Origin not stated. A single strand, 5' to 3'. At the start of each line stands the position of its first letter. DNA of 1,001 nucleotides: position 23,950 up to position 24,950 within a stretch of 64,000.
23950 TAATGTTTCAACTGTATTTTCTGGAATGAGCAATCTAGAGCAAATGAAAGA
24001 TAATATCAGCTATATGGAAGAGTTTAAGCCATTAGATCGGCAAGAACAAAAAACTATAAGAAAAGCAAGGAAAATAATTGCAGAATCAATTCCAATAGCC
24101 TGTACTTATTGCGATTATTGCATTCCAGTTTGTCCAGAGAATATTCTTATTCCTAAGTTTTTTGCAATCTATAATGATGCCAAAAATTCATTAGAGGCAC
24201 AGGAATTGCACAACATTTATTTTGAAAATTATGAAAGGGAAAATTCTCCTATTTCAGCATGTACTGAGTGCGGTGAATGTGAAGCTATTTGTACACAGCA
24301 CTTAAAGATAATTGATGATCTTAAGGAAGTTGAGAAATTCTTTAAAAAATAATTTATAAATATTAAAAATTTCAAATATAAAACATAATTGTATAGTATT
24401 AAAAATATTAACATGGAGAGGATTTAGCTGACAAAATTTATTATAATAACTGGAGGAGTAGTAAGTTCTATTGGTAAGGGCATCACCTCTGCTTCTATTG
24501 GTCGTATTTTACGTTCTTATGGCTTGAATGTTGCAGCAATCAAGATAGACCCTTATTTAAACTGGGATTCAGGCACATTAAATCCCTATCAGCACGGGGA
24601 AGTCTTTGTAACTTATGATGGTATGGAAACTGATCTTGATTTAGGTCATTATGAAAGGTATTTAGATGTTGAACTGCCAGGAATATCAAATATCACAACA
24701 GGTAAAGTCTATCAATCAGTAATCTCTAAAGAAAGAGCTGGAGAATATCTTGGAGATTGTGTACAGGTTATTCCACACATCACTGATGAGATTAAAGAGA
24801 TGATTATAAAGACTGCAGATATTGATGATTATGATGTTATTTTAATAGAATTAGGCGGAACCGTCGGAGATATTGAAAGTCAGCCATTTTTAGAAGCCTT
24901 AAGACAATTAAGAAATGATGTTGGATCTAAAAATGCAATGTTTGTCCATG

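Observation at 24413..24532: pyrG (CTP synthase) has no canonical start codon: in-frame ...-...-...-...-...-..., with the conserved N-terminus beginning at CTG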

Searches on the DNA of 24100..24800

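Call 33: search_rna_families(source=window, start=24100, end=24800, threshold=evalue, max_evalue=1)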
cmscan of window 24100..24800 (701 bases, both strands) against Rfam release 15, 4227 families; matches with E-value up to 1: 0.
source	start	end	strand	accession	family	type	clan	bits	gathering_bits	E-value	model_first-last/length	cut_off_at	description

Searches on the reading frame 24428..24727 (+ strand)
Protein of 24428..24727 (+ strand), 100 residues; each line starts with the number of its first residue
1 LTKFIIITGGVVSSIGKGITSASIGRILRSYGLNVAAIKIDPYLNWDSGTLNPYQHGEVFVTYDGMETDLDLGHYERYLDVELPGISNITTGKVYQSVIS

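Call 40: search_solved_structures(query=window:24428-24727:+, show_alignments=4, max_evalue=1e-10)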
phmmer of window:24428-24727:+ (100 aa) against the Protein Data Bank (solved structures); distinct sequences matched with E-value up to 1e-10: 25.
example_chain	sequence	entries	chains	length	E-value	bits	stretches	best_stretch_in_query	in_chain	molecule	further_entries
3nva_A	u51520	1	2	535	8.6e-39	135.3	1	3-99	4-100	CTP synthase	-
4zdk_A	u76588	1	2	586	1.1e-38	134.9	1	2-99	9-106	CTP synthase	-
4zdi_A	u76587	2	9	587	1.1e-38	134.9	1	2-99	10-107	CTP synthase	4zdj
8uv4_R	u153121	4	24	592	1.1e-38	134.9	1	2-99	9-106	CTP synthase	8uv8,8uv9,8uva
1vcm_A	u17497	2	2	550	1.5e-38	134.5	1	3-99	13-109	CTP synthetase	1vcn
1vco_A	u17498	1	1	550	1.5e-38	134.5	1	3-99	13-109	CTP synthetase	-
3ihl_A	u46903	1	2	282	4.7e-38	132.9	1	3-99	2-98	CTP synthase 2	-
7miu_D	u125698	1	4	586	1.5e-37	131.3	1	3-99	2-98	CTP synthase 2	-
7miv_D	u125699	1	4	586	1.5e-37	131.2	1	3-99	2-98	CTP synthase 2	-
6pk4_A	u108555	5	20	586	1.6e-37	131.2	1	3-99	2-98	CTP synthase 2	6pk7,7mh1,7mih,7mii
2vo1_A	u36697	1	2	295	2.2e-37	130.8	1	3-99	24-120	CTP SYNTHASE 1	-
5u03_A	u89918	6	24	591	7.6e-37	129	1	3-99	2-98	CTP synthase 1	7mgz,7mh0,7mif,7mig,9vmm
7mip_C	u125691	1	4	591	1.1e-36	128.5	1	3-99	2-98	CTP synthase 1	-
9kao_A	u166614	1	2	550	1.2e-35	125.1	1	1-99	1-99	CTP synthase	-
7dpw_A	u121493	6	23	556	2.2e-35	124.3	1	3-99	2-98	CTP synthase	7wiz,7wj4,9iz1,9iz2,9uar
1s1m_A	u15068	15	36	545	5.6e-35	123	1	2-99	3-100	CTP synthase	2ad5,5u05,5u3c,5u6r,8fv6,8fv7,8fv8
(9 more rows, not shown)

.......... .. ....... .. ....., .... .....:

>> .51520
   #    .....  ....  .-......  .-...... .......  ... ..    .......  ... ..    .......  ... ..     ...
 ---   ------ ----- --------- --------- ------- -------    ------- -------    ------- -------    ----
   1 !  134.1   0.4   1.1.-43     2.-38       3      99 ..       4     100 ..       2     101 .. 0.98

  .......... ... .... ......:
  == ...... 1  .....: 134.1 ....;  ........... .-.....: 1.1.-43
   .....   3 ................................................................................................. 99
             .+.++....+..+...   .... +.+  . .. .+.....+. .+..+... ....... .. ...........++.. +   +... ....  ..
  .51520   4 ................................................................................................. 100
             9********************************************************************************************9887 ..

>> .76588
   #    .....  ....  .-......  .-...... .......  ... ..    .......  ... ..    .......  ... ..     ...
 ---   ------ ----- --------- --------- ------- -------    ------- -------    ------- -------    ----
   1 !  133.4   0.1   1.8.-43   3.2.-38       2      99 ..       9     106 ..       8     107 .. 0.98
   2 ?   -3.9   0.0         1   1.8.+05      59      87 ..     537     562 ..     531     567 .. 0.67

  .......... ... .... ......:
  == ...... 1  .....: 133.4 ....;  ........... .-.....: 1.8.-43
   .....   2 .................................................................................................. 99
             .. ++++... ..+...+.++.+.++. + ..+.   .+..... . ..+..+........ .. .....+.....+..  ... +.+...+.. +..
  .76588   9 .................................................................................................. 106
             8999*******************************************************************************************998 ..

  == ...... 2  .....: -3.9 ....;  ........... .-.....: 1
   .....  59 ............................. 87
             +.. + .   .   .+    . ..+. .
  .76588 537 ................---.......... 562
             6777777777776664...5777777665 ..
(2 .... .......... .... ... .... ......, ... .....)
